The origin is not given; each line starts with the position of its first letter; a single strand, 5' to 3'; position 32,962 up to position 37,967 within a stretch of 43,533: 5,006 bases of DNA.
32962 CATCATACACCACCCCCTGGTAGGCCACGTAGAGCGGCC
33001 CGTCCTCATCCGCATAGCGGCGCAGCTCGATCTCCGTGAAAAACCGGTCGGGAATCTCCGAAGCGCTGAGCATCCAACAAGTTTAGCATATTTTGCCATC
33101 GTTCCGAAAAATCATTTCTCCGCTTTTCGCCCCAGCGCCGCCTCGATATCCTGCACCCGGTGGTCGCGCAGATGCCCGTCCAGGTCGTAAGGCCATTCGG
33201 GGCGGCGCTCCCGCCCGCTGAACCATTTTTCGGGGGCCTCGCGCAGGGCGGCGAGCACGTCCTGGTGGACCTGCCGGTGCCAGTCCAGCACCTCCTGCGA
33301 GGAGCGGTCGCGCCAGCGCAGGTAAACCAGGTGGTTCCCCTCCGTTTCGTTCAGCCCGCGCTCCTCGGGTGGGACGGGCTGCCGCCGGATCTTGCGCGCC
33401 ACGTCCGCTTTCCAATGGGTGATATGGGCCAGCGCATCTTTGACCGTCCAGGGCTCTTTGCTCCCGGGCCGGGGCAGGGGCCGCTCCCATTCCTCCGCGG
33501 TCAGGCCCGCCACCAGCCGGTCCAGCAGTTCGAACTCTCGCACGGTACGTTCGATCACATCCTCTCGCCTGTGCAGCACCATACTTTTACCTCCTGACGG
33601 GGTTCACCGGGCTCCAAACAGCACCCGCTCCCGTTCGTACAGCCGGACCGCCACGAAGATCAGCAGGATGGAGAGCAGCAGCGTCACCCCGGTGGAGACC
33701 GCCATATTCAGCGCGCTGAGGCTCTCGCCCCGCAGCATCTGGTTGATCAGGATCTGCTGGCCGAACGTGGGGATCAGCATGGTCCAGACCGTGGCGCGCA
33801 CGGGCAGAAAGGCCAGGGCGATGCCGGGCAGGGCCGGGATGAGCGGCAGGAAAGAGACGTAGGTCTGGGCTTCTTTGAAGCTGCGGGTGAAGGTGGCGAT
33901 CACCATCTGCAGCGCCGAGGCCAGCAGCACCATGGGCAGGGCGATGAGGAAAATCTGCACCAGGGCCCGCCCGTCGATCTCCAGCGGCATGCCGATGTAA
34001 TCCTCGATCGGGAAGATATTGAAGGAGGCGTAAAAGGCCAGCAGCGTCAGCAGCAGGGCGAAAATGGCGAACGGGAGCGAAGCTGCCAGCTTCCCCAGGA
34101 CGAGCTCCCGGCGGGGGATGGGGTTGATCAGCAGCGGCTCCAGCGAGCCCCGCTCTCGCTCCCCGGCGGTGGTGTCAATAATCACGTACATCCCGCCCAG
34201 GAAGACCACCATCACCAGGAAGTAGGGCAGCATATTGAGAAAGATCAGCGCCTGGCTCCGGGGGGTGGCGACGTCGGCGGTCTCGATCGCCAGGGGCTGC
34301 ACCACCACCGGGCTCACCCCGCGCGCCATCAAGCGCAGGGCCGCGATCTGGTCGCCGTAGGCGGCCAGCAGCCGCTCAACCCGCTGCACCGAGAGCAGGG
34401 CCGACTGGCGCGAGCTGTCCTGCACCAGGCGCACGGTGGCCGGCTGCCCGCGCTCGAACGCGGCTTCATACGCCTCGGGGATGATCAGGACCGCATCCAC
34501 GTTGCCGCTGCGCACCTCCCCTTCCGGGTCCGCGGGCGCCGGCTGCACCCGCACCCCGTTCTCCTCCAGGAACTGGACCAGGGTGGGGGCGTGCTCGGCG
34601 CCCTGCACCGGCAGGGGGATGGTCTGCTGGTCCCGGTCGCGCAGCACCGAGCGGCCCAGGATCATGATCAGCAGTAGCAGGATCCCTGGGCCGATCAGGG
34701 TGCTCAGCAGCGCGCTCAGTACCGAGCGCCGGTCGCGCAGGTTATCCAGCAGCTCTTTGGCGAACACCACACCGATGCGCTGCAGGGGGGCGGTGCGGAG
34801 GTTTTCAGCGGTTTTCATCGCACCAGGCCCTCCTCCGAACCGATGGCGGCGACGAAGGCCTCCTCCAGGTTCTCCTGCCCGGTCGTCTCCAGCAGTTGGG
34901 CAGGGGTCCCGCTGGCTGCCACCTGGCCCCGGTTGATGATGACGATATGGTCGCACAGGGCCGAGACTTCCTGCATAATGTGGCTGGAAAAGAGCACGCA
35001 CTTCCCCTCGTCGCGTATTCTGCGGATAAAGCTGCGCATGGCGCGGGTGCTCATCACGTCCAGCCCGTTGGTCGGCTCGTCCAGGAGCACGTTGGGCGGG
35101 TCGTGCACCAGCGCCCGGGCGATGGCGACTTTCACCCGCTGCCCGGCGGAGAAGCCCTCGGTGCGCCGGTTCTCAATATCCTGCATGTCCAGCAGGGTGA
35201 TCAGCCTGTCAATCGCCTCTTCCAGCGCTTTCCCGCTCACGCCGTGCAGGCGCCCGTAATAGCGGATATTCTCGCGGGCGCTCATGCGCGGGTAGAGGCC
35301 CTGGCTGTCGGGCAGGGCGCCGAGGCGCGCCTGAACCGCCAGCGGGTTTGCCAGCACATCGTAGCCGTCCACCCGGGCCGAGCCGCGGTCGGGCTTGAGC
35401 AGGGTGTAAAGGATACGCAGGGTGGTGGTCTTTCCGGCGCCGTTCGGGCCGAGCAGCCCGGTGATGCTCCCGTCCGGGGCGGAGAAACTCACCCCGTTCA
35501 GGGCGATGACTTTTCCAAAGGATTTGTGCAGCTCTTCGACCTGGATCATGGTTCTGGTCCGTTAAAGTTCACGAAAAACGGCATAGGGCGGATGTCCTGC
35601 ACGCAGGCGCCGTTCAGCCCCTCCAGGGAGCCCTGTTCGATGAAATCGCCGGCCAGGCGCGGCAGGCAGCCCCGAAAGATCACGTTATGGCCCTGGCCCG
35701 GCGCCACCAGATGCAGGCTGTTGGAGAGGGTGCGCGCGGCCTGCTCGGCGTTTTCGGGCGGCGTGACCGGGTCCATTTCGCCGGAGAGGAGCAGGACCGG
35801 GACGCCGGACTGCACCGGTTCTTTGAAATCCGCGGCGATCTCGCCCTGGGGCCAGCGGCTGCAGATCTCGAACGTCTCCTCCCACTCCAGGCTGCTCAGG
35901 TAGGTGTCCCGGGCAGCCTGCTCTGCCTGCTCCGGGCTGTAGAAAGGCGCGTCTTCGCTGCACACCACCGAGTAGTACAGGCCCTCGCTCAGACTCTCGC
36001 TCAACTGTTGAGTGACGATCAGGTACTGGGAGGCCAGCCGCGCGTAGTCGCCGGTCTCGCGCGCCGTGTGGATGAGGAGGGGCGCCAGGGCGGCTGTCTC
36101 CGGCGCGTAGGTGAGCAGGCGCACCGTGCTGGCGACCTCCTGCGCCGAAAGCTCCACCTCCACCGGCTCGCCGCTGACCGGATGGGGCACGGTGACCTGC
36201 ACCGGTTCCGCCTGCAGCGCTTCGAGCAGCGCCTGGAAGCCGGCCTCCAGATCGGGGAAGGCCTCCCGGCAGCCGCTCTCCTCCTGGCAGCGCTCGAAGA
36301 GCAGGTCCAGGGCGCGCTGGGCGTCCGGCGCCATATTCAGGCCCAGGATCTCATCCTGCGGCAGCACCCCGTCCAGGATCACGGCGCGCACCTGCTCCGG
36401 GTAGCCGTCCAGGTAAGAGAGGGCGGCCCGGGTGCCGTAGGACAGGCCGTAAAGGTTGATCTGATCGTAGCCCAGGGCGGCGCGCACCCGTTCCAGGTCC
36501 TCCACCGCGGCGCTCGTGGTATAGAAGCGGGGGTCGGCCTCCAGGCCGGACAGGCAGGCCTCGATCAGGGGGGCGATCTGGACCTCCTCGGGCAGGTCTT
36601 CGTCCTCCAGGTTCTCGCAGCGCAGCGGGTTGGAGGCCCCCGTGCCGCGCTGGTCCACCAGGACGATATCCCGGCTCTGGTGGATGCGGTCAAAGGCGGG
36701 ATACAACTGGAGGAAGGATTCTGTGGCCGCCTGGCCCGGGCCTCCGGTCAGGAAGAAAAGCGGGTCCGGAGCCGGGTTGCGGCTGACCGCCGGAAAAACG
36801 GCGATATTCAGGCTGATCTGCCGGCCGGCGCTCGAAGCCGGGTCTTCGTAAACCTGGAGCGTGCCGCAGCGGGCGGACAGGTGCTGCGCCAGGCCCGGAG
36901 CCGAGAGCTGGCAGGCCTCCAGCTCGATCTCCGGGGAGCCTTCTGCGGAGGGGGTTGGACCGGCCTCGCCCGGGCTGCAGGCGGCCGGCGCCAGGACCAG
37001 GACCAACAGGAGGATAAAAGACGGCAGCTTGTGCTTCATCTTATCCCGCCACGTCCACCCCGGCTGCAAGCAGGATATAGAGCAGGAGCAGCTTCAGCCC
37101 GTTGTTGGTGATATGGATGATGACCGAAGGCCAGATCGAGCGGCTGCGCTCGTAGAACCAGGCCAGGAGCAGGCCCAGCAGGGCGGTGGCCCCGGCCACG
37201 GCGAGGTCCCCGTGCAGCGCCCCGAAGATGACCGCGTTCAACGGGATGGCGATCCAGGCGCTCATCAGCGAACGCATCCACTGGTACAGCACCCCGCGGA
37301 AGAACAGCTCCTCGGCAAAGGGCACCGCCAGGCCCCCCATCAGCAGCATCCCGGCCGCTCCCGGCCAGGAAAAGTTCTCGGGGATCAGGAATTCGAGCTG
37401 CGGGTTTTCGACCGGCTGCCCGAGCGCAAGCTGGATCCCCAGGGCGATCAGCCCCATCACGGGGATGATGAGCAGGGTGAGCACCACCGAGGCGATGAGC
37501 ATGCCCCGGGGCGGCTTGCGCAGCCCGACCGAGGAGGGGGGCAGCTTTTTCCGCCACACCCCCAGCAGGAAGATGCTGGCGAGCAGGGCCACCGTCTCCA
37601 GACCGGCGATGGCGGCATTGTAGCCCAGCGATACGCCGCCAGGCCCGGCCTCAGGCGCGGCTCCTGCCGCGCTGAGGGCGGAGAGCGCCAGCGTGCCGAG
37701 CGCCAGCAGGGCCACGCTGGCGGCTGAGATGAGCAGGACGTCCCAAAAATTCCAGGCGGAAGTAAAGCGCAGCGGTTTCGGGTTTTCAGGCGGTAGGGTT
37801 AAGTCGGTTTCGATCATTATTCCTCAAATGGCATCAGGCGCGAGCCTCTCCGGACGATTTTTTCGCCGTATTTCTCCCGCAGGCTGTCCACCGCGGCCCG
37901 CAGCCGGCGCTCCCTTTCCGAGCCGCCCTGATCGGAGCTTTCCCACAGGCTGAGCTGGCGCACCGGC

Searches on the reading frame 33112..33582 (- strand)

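Call 65: search_protein_families(library=pfam, proteins=[window:33112-33582:-], max_evalue=0.00001)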
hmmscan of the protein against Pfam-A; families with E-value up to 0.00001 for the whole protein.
window:33112-33582:- (156 aa): 2 families
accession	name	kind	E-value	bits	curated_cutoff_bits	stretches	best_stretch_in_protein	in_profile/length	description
PF11716.13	MDMPI_N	-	1.1e-09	39.5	24.2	1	17-119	5-106/140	Mycothiol maleylpyruvate isomerase N-terminal domain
PF12867.12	DinB_2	-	9.7e-09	36.2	24.8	1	15-124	4-98/128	DinB superfamily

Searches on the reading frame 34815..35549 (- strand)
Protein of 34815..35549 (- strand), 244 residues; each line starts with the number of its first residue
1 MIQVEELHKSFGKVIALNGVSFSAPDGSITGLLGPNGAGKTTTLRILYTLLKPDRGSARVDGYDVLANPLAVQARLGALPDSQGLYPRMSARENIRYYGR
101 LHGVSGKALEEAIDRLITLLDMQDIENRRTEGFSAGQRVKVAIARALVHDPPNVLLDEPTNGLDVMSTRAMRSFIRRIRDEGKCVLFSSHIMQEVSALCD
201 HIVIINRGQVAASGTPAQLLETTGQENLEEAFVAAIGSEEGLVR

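Call 65: search_protein_families(library=pfam, proteins=[window:34815-35549:-], max_evalue=0.00001)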
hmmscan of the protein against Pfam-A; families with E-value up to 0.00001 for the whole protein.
window:34815-35549:- (244 aa): 2 families
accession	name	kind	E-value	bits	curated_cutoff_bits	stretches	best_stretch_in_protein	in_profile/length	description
PF00005.33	ABC_tran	-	3.6e-30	105.8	25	1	17-161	1-137/137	ABC transporter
PF13304.12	AAA_21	-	3e-10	41.1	27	0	29-51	1-23/304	AAA domain, putative AbiEii toxin, Type IV TA system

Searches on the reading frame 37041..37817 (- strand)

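Call 65: search_protein_families(library=pfam, proteins=[window:37041-37817:-], max_evalue=0.00001)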
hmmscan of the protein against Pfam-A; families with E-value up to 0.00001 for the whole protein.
window:37041-37817:- (258 aa): 1 family
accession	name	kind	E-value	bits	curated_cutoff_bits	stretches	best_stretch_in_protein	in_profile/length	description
PF02517.21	Rce1-like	-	2.5e-21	76.2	22.4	1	154-240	4-92/93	Type II CAAX prenyl endopeptidase Rce1-like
